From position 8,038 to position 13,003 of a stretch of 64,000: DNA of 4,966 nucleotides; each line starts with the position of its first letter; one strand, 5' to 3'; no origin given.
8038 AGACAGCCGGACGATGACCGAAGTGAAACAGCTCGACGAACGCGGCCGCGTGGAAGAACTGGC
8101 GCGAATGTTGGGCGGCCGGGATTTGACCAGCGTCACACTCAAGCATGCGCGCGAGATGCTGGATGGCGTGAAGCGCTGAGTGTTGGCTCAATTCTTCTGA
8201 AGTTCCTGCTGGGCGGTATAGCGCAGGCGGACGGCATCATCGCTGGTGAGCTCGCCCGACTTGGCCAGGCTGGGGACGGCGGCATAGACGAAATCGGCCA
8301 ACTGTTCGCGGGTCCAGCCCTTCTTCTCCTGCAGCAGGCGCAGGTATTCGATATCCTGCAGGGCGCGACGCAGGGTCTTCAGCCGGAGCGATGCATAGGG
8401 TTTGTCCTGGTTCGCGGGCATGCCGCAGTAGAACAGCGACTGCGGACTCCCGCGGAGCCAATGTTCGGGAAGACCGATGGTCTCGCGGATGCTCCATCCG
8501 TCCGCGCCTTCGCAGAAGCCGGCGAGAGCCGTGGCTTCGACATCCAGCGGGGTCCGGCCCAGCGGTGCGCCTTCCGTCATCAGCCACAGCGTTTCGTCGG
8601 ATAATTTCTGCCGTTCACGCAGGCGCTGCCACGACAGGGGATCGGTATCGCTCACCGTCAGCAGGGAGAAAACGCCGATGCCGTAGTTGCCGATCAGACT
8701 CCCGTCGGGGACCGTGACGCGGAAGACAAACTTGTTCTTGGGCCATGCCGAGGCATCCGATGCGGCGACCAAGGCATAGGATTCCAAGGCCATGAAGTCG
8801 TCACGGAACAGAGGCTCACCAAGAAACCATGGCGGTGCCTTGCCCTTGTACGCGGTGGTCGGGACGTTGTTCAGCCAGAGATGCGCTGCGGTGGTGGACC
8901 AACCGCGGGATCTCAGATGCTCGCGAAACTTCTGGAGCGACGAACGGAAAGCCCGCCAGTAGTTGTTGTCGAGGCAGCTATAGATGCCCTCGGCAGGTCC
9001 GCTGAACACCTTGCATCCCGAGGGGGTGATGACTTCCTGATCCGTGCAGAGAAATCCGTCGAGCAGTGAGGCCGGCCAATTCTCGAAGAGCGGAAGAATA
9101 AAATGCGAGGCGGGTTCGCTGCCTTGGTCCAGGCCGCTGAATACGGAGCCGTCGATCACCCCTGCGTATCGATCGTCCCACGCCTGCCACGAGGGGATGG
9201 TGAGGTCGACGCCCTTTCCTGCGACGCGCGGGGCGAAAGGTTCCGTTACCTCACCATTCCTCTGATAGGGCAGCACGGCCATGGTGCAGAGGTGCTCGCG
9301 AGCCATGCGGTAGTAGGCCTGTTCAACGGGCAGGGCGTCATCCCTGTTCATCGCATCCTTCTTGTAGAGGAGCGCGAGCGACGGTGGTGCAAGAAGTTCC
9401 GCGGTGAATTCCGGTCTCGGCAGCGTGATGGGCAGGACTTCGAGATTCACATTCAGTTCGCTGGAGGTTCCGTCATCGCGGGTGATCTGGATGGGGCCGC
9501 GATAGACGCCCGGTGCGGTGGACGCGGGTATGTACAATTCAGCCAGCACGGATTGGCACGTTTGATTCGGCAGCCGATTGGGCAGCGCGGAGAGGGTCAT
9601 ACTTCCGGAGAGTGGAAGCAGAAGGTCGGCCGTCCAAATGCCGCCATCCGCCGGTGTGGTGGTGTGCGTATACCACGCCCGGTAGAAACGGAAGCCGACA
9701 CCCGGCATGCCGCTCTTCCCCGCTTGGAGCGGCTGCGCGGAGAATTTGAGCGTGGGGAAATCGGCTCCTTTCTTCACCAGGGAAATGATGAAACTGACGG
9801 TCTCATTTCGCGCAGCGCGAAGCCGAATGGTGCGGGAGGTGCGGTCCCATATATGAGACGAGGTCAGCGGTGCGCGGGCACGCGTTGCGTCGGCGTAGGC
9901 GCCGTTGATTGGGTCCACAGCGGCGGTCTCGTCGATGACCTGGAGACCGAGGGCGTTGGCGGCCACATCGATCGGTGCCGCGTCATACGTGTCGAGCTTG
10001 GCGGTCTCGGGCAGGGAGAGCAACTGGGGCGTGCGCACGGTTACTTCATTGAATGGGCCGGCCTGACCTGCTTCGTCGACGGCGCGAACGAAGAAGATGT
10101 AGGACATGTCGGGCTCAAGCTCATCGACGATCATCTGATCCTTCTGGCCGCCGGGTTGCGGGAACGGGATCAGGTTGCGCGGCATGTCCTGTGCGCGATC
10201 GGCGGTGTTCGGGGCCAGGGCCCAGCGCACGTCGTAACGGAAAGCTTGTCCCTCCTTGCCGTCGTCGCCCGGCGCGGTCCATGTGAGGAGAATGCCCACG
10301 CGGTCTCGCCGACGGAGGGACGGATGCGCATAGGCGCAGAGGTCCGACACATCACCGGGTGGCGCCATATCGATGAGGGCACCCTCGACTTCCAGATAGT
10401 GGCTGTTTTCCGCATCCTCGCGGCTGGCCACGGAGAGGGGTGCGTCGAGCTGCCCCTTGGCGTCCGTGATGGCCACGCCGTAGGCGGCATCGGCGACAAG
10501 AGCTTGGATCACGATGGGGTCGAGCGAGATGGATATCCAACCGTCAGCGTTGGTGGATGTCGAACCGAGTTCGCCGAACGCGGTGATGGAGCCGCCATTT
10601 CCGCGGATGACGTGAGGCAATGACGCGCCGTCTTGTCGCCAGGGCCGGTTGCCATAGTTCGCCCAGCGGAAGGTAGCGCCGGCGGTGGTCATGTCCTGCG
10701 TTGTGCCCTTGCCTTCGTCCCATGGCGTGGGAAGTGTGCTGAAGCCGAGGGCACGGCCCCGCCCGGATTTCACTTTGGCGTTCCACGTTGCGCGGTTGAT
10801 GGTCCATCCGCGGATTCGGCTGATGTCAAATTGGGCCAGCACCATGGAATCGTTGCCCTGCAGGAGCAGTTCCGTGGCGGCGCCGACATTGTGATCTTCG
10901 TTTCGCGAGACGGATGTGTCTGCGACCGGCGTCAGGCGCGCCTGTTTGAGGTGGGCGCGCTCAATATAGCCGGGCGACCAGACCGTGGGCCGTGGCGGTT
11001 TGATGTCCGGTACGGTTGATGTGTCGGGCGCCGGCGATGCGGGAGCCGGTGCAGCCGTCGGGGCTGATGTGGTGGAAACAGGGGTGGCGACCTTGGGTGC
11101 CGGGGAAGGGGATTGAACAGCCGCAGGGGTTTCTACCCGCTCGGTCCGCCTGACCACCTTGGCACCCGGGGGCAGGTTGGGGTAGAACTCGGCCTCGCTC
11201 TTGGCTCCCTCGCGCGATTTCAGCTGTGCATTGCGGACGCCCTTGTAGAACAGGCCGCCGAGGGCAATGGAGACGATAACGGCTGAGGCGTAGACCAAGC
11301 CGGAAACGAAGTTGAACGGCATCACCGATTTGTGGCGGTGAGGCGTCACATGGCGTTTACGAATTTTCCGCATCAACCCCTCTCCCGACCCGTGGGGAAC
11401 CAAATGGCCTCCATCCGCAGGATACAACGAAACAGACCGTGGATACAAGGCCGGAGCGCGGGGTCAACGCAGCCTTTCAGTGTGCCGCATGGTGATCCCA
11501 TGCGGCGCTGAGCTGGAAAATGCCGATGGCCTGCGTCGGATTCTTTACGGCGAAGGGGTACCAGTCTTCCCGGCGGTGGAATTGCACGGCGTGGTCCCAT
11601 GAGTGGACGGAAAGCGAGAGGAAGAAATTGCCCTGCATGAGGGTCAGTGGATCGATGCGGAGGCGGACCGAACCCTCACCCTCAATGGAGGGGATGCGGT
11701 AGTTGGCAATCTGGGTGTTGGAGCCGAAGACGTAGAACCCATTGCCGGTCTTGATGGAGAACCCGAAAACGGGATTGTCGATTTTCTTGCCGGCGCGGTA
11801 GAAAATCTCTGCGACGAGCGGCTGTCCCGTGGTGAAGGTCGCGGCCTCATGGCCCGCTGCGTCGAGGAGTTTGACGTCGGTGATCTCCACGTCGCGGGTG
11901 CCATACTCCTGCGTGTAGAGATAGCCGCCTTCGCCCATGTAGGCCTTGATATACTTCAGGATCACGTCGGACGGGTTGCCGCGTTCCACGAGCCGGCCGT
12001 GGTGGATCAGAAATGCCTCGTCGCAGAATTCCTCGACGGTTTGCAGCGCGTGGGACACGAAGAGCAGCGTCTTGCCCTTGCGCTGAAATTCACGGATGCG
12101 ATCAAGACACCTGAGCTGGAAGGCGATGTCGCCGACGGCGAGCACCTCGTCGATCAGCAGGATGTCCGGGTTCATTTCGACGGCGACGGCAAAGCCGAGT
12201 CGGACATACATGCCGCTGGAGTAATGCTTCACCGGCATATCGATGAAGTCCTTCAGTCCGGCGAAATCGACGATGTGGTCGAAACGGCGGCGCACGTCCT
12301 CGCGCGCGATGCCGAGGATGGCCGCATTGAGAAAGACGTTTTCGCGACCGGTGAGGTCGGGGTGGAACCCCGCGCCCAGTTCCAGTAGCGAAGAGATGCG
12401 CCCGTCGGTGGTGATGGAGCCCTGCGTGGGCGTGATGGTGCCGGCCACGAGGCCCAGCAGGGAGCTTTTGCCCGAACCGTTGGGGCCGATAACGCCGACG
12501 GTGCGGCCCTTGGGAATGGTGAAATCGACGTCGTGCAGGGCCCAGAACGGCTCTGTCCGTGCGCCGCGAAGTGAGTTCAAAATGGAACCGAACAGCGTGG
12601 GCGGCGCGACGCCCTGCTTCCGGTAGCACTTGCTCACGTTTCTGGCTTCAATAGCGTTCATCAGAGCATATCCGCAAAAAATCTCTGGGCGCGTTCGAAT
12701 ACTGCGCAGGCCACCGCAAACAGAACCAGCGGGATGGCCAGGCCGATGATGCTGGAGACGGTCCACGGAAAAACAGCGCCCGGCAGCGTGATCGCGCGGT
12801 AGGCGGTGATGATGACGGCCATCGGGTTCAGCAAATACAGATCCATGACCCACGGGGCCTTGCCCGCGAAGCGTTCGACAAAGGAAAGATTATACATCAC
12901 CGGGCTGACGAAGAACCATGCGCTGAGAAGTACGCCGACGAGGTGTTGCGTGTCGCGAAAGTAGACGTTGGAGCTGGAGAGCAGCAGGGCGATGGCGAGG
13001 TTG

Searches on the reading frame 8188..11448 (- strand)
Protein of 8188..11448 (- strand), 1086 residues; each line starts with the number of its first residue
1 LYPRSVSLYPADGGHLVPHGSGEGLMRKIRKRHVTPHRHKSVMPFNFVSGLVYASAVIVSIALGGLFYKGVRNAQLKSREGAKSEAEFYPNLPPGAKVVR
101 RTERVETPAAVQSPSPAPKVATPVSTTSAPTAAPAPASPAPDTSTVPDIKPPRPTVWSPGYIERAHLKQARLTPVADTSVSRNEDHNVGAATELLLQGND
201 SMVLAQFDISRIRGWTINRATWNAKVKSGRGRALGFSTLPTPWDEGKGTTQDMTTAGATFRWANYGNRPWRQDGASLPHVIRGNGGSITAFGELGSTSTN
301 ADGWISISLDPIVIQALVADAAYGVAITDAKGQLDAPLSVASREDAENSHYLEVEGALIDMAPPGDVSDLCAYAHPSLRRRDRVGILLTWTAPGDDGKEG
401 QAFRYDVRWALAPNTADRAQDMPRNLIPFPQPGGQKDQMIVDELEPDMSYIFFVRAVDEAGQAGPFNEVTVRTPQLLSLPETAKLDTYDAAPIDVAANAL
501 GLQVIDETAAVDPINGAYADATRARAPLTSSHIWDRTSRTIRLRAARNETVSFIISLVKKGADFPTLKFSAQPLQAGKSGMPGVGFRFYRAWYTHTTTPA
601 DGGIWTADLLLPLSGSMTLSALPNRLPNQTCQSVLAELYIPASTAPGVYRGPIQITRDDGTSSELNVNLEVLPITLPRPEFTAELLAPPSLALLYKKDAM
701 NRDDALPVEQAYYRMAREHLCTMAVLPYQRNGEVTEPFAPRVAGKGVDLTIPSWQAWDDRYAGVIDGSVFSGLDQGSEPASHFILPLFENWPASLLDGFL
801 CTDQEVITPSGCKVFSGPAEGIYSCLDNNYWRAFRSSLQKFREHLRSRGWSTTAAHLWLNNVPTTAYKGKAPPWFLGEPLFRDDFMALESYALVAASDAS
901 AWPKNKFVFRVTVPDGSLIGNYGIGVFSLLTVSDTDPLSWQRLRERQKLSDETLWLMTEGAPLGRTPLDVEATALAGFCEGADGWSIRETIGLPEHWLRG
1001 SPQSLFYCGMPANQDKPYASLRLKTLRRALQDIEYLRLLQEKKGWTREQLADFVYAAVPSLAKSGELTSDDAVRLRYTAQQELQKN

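Call 64: search_protein_families(library=pfam, proteins=[window:8188-11448:-], max_evalue=0.0001)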
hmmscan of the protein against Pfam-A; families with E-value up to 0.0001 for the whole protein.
window:8188-11448:- (1086 aa): 1 family
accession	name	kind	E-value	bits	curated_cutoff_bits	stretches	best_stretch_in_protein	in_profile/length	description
PF24517.2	CBM96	-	1.4e-05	25.5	26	0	169-222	2-60/164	Carbohydrate-binding module family 96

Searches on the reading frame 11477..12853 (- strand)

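Call 64: search_protein_families(library=pfam, proteins=[window:11477-12853:-], max_evalue=0.0001)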
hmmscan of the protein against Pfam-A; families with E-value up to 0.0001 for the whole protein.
window:11477-12853:- (458 aa): 2 families
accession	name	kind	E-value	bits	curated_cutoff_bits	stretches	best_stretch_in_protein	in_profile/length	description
PF14524.12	Wzt_C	-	2.4e-29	102.6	30.4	1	315-447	3-142/143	Wzt C-terminal domain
PF00005.33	ABC_tran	-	9.4e-21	75.3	25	1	106-237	1-135/137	ABC transporter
